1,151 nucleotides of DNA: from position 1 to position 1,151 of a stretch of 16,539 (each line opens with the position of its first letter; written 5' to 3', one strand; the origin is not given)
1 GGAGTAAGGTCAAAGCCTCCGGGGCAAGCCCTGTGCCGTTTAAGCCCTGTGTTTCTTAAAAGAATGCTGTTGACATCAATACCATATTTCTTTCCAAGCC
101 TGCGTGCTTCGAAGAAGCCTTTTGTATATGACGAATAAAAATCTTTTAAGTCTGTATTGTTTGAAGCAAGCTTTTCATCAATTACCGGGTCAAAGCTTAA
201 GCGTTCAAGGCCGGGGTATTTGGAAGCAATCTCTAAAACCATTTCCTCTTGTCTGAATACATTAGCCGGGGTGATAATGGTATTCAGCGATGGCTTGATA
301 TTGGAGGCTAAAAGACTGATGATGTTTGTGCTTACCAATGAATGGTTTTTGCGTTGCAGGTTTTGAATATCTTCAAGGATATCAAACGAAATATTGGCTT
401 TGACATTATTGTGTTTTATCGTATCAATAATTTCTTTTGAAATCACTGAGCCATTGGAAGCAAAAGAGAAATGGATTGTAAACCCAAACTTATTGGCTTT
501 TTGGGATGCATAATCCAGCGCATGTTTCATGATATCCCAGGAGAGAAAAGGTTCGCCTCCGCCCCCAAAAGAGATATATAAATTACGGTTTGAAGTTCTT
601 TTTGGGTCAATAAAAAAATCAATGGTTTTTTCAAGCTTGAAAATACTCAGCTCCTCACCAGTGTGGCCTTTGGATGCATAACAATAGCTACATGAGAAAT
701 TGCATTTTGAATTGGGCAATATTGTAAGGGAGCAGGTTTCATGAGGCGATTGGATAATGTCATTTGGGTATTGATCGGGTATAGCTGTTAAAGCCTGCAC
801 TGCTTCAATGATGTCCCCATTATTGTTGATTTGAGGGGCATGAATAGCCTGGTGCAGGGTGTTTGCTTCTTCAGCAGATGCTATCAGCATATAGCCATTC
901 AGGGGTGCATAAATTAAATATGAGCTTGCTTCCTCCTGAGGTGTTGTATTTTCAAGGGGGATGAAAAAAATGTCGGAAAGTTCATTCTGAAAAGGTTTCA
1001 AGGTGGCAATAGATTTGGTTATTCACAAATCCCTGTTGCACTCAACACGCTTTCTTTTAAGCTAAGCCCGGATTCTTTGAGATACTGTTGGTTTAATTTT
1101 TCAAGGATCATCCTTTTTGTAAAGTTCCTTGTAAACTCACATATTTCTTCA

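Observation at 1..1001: Second rSAM/SPASM gene is invisible to ATG-only ORF calling (TTG start, truncated by window edge)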

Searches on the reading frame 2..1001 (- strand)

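Call 6: search_protein_families(library=ncbifam, proteins=[window:2-1001:-], max_evalue=0.01)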
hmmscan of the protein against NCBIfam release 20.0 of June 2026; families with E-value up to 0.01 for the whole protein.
window:2-1001:- (333 aa): 50 families (the best 25 are shown)
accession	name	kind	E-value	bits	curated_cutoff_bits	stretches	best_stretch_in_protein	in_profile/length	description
TIGR04064.1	rSAM_nif11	equivalog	4.8e-26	91.5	518.7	1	46-218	31-206/459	nif11-like peptide radical SAM maturase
NF047865.1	rSAM_PapB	equivalog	1.1e-23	84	340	1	90-294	3-207/330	PapB family radical SAM/SPASM ranthipeptide maturase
TIGR04068.1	rSAM_ocin_clost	equivalog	1.3e-18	67.1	500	1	92-221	86-216/462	Cys-rich peptide radical SAM maturase CcpM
TIGR03974.1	rSAM_six_Cys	equivalog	2.8e-18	66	425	1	93-220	100-228/451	thioether cross-link-forming SCIFF peptide maturase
TIGR03906.1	quino_hemo_SAM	equivalog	2.5e-17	62.7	453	1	81-219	87-224/467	quinohemoprotein amine dehydrogenase maturation protein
NF040492.1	not_ScfB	exception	1.1e-16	60.7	855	1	98-298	103-313/450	ScfB-related radical SAM/SPASM orphan maturase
TIGR03978.1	rSAM_paired_1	equivalog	1.8e-16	60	370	1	88-221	80-213/466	His-Xaa-Ser system radical SAM maturase HxsB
NF038107.1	rSAM_NF038107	equivalog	3.7e-13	49.1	600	1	87-219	82-216/444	Cys-every-fifth radical SAM/SPASM peptide maturase CefB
NF038283.1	viperin_w_prok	equivalog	3.8e-13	49.2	180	1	98-249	10-168/281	viperin family antiviral radical SAM protein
TIGR04280.1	geopep_mat_rSAM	hypoth_equivalog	2.7e-12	46.4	400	1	85-217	79-211/428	geopeptide radical SAM maturase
TIGR03942.1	sulfatase_rSAM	equivalog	5e-11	42.3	349.45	1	98-281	9-197/363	anaerobic sulfatase maturase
TIGR04463.1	rSAM_vs_C_rich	equivalog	1.3e-10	40.6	525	1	64-217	58-208/438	TIGR04463 family radical SAM/SPASM RiPP maturase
NF038170.1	lachnocin_rSAM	equivalog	1.7e-10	40.3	550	1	90-218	76-205/440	lachnocin radical SAM maturase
NF041707.1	rSAM_YhhB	equivalog_domain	3.2e-10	39.5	445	1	97-224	9-140/369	cyclophane-forming radical SAM/SPASM peptide maturase YhhB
TIGR04148.1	GG_samocin_CFB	equivalog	9.8e-10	38.2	300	1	96-210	23-145/411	radical SAM peptide maturase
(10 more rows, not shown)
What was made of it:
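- Closest known: CteB, the SCIFF thioether. Different: B scores 66 bits on TIGR03974 against a cutoff of 425 (call 6).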

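Call 7: search_protein_families(library=pfam, proteins=[window:2-1001:-], max_evalue=0.01)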
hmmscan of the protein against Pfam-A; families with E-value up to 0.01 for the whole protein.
window:2-1001:- (333 aa): 2 families
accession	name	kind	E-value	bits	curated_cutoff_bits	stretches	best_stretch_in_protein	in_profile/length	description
PF04055.27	Radical_SAM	-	6.8e-11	43.1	29.5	1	97-237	4-143/166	Radical SAM superfamily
PF13353.11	Fer4_12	-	0.00082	20.1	22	1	98-170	13-82/137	4Fe-4S single cluster domain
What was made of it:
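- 1..1001 (-): Gene B, 5' part (codons 1-333 of 434): radical SAM/SPASM peptide maturase, cut off by the window edge. Pfam PF04055 scores 43.1 bits against a cutoff of 29.5 (call 7).
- On Radical SAM superfamily (PF04055): PF04055 scores 43.1 bits against 29.5 (call 7).
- PF04055 passes its cutoff (call 7).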

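Call 10: find_homologous_proteins(query=window:2-1001:-)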
Query window:2-1001:- (333 aa): 77 proteins with E <= 0.001 among 1397 candidates.
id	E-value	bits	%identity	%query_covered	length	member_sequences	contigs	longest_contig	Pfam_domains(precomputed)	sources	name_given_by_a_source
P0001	1.4e-194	664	100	89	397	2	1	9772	PF04055.28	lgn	-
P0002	1.5e-169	582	86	89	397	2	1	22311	PF04055.28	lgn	-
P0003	7.9e-158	543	81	89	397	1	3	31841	PF04055.28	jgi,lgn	-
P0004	5.2e-98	347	53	94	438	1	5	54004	PF04055.28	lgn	-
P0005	2.0e-95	338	47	99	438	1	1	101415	PF04055.28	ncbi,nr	ncbi:MAG: radical SAM protein [Bacteroidales bacterium]|nr:radical SAM protein [Bacteroidales bacter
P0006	3.1e-94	334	51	97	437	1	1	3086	PF04055.28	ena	-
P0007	4.2e-94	334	50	100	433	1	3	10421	PF04055.28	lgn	-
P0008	1.4e-93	332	52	92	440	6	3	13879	PF04055.28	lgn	-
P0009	1.4e-92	329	49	98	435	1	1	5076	PF04055.28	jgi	jgi:uncharacterized protein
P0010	2.0e-92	328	50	94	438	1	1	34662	PF04055.28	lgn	-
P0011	2.0e-91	325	51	92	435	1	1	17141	PF04055.28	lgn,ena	-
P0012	2.3e-91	325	51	92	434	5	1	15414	PF04055.28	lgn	-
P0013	4.4e-91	324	49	97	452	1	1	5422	PF04055.28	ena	-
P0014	2.3e-90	322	51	92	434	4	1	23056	PF04055.28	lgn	-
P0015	1.7e-88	315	49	92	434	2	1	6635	PF04055.28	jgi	jgi:radical SAM protein with 4Fe4S-binding SPASM domain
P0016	1.4e-87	312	49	97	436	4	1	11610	PF04055.28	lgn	-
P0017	2.1e-87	312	49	93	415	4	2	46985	PF04055.28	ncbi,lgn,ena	-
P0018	3.8e-87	311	50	92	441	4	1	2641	PF04055.28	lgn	-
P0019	4.4e-87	311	49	92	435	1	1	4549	PF04055.28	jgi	jgi:radical SAM protein with 4Fe4S-binding SPASM domain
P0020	6.0e-87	310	48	92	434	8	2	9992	PF04055.28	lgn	-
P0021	8.1e-87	310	46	100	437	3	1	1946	PF04055.28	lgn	-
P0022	2.3e-86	308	47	97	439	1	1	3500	PF04055.28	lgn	-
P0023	2.3e-86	308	46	97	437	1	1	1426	PF04055.28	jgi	jgi:radical SAM protein with 4Fe4S-binding SPASM domain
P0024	3.3e-86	308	56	78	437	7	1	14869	PF04055.28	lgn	-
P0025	5.7e-86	307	47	97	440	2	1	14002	PF04055.28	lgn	-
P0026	6.8e-86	307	49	92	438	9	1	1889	PF04055.28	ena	-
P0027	8.2e-86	307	48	92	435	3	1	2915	PF04055.28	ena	-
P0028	1.5e-85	306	46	93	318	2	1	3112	PF04055.28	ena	-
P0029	1.7e-85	306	56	76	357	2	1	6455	PF04055.28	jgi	-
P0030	2.6e-85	305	47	99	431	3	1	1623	PF04055.28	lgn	-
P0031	2.8e-85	305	46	97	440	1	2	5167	PF04055.28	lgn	-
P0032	6.7e-85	304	45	97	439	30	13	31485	PF04055.28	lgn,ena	-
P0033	1.2e-84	303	46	98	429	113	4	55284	PF04055.28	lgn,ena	-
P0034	2.1e-84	302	48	93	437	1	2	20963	PF04055.28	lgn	-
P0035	2.8e-84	302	48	93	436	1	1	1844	PF04055.28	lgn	-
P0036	3.3e-84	301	47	97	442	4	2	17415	PF04055.28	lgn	-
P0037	4.4e-84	301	46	92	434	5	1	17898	PF04055.28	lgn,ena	-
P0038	5.5e-84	301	46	97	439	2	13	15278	PF04055.28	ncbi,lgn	-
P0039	2.1e-83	299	47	97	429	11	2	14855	PF04055.28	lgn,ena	-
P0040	2.2e-83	299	48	92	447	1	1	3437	PF04055.28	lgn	-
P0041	4.0e-83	298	48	92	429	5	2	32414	PF04055.28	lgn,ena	-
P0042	6.0e-83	297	47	92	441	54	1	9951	PF04055.28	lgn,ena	-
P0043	7.6e-83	297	47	97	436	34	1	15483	PF04055.28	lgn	-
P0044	1.1e-82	296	45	93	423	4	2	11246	PF04055.28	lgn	-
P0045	2.2e-82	295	47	95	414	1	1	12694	PF04055.28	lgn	-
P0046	2.5e-82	295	48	92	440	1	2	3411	PF04055.28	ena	-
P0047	3.6e-82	295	46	94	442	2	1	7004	PF04055.28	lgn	-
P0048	4.4e-82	294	48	92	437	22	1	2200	PF04055.28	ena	-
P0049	6.4e-82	294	46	97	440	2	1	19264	PF04055.28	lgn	-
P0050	1.8e-81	292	44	97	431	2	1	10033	PF04055.28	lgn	-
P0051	1.9e-81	292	47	92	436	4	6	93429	PF04055.28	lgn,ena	-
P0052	4.8e-81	291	48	92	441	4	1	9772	PF04055.28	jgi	jgi:radical SAM additional 4Fe4S-binding domain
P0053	7.3e-81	290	44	97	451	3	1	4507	PF04055.28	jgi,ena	-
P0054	9.0e-81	290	44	97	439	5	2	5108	PF04055.28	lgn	-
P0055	1.6e-80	289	47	92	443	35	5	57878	PF04055.28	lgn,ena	-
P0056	4.5e-79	284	45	94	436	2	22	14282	PF04055.28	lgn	-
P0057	1.5e-76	276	40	100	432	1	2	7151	PF04055.28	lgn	-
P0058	8.8e-75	270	43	97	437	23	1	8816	PF04055.28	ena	-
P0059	1.2e-65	240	38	98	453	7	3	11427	PF04055.28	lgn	-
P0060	5.0e-63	232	39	94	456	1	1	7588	PF04055.28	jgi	-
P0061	7.9e-63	231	40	86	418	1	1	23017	PF04055.28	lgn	-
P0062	8.8e-62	228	40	94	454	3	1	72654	PF04055.28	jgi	jgi:radical SAM protein with 4Fe4S-binding SPASM domain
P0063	4.5e-61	225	40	94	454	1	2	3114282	PF04055.28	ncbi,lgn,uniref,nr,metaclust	ncbi:radical SAM additional 4Fe4S-binding SPASM domain [Lentimicrobium saccharophilum]|uniref:Radica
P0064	9.7e-61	224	38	94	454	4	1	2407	PF04055.28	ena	-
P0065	6.7e-60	222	37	100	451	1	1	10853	PF04055.28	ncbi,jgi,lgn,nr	ncbi:MAG: hypothetical protein LBF59_01325 [Prevotellaceae bacterium]|jgi:radical SAM protein with 4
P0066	2.3e-59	220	38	98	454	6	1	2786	PF04055.28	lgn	-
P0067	4.0e-58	216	37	97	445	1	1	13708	PF04055.28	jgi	-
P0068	1.8e-57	214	38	98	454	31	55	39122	PF04055.28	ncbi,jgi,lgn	jgi:radical SAM protein with 4Fe4S-binding SPASM domain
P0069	1.3e-55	207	36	98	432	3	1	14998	PF04055.28,PF13353.12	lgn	-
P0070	3.6e-55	206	35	100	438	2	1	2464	PF04055.28,PF13353.12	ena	-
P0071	9.0e-54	201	39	82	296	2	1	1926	PF04055.28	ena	-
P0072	1.7e-49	187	35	93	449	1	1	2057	PF04055.28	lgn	-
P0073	2.1e-48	184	34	96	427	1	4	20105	PF04055.28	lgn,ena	-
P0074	2.7e-45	174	41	73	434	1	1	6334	PF04055.28,PF13353.12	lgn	-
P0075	4.6e-45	173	45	59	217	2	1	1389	PF04055.28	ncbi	-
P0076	4.5e-43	166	31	96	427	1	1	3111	PF04055.28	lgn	-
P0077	6.5e-40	156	44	51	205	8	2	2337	PF04055.28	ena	-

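Call 11: find_encoding_contigs(protein=P0001, flank=10000, max_places=4)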
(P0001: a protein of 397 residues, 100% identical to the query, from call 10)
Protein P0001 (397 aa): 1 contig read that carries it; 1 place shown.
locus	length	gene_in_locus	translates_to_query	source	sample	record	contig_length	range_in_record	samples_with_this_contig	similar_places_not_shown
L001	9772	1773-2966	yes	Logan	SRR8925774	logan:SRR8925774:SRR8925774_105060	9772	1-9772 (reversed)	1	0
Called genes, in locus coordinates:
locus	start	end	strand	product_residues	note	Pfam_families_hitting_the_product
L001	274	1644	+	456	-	PF04055:Radical_SAM, PF13353:Fer4_12 (faint)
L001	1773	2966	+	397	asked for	PF04055:Radical_SAM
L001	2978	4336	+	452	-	PF04055:Radical_SAM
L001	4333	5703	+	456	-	PF04055:Radical_SAM, PF13353:Fer4_12 (weak)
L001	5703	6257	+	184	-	-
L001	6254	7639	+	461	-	PF04055:Radical_SAM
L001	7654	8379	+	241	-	PF00106:adh_short, PF13561:adh_short_C2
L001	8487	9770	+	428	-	?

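Call 12: find_encoding_contigs(protein=P0002, flank=10000, max_places=4)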
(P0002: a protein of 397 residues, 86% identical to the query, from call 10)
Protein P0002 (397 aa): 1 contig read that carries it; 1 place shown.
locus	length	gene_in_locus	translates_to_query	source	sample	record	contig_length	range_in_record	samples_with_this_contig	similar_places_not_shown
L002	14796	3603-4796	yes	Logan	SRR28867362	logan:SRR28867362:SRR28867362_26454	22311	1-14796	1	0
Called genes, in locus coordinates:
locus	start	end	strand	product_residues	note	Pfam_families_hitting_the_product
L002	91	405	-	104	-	PF00829:Ribosomal_L21p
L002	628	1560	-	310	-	PF00892:EamA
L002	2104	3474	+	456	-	PF04055:Radical_SAM, PF13353:Fer4_12 (weak)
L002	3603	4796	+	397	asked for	PF04055:Radical_SAM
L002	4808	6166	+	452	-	PF04055:Radical_SAM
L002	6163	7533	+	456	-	PF04055:Radical_SAM, PF13353:Fer4_12 (weak)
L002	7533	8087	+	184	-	-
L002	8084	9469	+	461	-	PF04055:Radical_SAM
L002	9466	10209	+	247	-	PF00106:adh_short, PF13561:adh_short_C2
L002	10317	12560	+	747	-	PF13231:PMT_2, PF12895:ANAPC3 (faint), PF13174:TPR_6 (faint), PF00515:TPR_1, PF07719:TPR_2 (weak), PF13414:TPR_11, PF14559:TPR_19 (weak), PF00515:TPR_1 (weak), +10 more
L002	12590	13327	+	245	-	PF01884:PcrB, PF02581:TMP-TENI (faint), PF05690:ThiG (weak), PF00977:His_biosynth, PF01180:DHO_dh, PF01207:Dus (weak)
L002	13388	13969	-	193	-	PF01558:POR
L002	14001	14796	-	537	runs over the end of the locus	PF01855:POR_N, PF02775:TPP_enzyme_C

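Call 13: find_encoding_contigs(protein=P0003, flank=10000, max_places=4)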
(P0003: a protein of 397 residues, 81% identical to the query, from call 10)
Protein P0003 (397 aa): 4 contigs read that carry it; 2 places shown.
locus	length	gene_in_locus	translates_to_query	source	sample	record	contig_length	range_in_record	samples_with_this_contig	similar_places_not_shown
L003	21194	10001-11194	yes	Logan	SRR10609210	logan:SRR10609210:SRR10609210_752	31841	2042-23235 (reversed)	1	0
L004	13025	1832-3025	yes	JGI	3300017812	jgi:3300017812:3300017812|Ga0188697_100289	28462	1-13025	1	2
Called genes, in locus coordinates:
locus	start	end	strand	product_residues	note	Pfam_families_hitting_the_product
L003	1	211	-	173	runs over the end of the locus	-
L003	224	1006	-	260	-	PF00398:RrnaAD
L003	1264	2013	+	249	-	PF01643:Acyl-ACP_TE, PF13279:4HBT_2 (faint), PF20791:Acyl-ACP_TE_C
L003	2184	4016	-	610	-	PF00515:TPR_1 (faint), PF07719:TPR_2 (faint), PF13174:TPR_6 (faint), PF13176:TPR_7 (faint), PF13181:TPR_8 (faint), PF13424:TPR_12 (faint), PF13428:TPR_14 (faint), PF13431:TPR_17 (faint), +4 more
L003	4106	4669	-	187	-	-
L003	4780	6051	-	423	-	PF02403:Seryl_tRNA_N, PF00587:tRNA-synt_2b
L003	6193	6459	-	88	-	PF01016:Ribosomal_L27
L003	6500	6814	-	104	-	PF00829:Ribosomal_L21p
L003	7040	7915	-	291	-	PF00892:EamA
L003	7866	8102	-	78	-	-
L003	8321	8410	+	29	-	-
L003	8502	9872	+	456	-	PF04055:Radical_SAM, PF13353:Fer4_12 (weak)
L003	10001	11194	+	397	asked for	PF04055:Radical_SAM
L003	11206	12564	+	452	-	PF04055:Radical_SAM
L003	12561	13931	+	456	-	PF04055:Radical_SAM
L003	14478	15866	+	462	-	PF04055:Radical_SAM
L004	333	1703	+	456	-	PF04055:Radical_SAM, PF13353:Fer4_12 (weak)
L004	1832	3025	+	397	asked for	PF04055:Radical_SAM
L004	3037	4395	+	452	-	PF04055:Radical_SAM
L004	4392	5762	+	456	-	PF04055:Radical_SAM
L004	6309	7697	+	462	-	PF04055:Radical_SAM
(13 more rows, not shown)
